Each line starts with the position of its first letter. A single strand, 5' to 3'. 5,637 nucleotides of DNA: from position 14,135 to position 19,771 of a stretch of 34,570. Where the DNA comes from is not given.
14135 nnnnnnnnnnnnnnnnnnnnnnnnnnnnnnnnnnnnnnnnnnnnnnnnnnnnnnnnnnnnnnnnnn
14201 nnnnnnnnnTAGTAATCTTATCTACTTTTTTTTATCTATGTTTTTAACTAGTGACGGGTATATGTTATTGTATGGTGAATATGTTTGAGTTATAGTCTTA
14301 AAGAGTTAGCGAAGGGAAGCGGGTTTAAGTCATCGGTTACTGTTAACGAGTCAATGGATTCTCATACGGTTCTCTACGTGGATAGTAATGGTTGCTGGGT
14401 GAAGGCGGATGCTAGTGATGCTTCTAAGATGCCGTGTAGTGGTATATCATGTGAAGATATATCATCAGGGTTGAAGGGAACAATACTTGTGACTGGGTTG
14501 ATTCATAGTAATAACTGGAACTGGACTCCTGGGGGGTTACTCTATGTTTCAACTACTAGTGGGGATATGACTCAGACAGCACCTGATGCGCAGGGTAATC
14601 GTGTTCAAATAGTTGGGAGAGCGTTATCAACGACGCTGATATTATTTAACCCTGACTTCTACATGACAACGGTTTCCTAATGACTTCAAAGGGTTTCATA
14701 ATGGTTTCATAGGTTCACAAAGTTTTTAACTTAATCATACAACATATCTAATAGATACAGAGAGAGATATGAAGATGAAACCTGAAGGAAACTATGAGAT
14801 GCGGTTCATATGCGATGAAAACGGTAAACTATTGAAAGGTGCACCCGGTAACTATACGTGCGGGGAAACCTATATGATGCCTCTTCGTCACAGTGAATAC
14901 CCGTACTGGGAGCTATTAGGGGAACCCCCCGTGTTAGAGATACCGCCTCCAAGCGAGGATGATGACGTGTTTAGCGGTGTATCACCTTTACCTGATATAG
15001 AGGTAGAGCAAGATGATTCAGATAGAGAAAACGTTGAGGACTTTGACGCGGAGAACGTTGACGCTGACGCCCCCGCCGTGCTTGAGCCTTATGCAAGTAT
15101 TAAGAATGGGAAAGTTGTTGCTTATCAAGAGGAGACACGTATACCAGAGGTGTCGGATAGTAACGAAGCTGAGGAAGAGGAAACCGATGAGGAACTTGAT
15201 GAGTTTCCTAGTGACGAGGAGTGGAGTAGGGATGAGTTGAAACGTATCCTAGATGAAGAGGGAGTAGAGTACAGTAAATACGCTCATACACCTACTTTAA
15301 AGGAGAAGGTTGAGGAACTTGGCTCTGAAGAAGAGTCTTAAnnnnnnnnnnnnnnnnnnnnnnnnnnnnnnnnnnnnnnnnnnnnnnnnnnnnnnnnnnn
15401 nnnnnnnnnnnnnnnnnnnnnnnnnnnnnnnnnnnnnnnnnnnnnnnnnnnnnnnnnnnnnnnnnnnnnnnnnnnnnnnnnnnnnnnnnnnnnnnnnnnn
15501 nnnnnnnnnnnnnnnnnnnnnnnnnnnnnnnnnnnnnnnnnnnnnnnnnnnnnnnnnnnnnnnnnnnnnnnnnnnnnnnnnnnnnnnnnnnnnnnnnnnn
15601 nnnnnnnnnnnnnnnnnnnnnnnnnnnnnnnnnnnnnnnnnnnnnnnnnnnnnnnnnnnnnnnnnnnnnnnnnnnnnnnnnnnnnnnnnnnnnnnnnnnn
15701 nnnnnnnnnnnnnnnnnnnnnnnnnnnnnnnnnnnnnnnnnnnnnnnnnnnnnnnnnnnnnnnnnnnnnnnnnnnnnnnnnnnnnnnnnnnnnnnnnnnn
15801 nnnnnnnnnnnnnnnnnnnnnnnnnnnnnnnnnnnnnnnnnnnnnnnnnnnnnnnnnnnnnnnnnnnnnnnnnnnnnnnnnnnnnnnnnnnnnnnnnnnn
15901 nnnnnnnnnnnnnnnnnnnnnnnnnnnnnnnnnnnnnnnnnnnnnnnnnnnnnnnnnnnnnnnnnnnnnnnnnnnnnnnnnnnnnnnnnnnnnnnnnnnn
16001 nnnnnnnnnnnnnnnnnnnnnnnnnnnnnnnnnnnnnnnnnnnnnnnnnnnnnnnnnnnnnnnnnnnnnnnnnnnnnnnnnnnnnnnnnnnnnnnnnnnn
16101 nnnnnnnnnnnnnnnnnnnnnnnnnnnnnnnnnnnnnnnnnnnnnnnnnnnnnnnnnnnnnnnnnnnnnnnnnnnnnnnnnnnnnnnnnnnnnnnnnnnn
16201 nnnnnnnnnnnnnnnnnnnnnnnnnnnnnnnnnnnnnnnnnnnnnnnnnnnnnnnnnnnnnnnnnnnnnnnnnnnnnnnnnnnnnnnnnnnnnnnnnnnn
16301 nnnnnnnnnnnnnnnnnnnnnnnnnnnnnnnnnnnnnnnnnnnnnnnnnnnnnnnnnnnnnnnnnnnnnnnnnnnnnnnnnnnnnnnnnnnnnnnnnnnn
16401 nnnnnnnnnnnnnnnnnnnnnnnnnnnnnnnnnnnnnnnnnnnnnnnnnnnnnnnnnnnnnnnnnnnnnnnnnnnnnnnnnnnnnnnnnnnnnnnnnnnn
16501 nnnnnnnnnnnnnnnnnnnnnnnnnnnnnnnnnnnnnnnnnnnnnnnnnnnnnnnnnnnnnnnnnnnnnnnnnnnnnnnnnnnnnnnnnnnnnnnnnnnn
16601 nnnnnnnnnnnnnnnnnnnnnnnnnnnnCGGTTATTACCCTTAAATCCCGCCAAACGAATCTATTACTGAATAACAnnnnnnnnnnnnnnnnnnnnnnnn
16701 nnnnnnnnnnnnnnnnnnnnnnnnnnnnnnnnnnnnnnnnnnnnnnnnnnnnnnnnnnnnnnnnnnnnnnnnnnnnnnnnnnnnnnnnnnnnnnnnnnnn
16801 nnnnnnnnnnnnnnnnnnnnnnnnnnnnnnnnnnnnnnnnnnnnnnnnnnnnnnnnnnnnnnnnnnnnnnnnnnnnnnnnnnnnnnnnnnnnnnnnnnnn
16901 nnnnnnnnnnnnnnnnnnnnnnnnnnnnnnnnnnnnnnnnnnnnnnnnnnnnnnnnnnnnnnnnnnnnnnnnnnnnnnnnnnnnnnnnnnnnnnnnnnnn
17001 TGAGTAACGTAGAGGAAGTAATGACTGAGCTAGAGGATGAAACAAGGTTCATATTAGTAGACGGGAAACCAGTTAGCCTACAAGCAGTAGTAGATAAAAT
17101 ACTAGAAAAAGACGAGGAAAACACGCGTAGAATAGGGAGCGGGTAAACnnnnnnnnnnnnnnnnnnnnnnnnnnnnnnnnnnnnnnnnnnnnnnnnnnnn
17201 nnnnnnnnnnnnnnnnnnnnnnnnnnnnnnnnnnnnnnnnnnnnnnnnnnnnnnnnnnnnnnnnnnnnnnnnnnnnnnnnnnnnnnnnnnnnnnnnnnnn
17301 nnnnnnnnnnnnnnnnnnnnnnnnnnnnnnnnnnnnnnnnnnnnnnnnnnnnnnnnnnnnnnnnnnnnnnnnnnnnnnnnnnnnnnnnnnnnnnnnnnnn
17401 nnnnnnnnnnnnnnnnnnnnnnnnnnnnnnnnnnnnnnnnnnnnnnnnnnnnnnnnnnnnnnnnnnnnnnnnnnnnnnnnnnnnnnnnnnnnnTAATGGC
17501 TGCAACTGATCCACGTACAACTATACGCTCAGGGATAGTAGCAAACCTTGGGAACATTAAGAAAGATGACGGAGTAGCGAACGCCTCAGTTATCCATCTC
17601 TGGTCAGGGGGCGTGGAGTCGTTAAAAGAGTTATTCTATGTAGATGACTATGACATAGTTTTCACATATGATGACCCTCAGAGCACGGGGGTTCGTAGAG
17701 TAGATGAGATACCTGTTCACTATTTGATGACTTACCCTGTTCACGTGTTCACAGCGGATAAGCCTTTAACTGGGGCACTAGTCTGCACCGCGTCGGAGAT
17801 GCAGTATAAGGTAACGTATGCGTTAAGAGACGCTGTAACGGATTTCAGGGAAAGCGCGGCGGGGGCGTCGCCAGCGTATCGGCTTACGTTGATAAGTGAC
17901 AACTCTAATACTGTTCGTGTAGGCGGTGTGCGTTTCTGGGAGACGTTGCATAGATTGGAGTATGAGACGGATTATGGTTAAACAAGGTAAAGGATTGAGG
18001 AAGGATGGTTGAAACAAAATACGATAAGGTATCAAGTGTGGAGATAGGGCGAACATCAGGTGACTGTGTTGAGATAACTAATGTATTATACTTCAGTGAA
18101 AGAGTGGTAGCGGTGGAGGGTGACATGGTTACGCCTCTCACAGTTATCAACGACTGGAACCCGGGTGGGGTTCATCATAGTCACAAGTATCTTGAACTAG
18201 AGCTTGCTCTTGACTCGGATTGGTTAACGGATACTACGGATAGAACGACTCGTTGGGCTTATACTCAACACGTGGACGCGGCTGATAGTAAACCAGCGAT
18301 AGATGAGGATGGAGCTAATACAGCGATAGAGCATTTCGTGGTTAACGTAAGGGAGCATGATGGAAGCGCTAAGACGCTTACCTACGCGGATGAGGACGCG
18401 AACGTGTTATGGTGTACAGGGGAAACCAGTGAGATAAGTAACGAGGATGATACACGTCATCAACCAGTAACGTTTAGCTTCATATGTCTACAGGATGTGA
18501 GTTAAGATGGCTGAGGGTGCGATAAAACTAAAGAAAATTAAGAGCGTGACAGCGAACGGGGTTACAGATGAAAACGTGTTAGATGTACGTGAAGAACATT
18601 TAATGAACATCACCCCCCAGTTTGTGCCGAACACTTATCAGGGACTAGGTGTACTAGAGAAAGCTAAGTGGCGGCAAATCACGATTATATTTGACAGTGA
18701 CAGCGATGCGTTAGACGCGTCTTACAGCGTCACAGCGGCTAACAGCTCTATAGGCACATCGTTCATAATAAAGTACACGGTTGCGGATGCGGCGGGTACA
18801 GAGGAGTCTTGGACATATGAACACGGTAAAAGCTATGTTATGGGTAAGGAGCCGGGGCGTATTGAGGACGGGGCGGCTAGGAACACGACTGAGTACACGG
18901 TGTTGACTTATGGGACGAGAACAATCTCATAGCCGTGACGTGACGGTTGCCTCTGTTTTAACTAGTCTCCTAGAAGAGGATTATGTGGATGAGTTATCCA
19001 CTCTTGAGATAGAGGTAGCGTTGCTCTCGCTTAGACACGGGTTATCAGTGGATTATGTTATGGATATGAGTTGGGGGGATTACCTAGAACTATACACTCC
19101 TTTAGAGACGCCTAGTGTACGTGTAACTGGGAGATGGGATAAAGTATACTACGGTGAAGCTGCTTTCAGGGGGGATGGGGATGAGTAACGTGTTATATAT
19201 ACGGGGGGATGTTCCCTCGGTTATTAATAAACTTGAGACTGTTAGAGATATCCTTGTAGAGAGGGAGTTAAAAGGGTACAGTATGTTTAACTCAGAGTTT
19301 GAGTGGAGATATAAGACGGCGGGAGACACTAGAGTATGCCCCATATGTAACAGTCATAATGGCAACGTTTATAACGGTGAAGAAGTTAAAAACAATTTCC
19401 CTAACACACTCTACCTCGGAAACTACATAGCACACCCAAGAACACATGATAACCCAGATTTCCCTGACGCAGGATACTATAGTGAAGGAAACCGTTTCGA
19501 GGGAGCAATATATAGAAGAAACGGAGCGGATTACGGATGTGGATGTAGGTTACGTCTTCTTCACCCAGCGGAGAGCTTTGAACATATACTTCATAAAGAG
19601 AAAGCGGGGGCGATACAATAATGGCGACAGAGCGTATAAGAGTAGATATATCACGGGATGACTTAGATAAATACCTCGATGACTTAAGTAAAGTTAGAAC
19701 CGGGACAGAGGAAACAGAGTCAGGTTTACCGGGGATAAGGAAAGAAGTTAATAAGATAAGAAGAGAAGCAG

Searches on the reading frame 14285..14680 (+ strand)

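Call 42: search_protein_families(library=phrogs, proteins=[window:14285-14680:+], max_evalue=0.001)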
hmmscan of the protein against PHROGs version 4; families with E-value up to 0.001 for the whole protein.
window:14285-14680:+ (131 aa): 3 families
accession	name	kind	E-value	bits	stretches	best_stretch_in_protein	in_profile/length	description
phrog_4368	-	unknown function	7.4e-12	45.1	1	11-124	121-233/840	-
phrog_12121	-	unknown function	1.2e-07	32.9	1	75-130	110-164/165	-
phrog_30025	-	unknown function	5.1e-05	24.2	1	29-121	144-233/241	-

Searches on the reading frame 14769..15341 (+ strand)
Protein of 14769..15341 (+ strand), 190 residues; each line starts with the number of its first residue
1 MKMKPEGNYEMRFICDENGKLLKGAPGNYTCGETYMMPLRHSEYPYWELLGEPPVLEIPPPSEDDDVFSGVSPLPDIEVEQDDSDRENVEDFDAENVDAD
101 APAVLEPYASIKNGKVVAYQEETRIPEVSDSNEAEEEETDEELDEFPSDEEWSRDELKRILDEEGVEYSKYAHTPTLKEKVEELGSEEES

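Call 42: search_protein_families(library=phrogs, proteins=[window:14769-15341:+], max_evalue=0.001)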
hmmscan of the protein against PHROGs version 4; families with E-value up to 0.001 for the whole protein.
window:14769-15341:+ (190 aa): 1 family
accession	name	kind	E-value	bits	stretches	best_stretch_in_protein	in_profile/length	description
phrog_1539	-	transcription regulation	2.9e-05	25.3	1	135-181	45-90/96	Arc-like repressor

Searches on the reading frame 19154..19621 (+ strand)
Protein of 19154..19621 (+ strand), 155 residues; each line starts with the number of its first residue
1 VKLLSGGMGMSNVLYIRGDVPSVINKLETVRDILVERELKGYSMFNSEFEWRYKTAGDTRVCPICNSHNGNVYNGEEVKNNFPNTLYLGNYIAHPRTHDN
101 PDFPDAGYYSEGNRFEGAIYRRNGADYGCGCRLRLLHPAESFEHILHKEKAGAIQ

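Call 85: search_protein_families(library=pfam, proteins=[window:19154-19621:+], max_evalue=0.01)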
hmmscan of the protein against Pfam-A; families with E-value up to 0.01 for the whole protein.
window:19154-19621:+ (155 aa): 1 family
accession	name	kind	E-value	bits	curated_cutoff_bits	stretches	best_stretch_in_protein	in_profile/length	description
PF04233.19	Phage_Mu_F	-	4.5e-05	24.6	29.6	1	48-95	64-101/112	Phage Mu protein F like protein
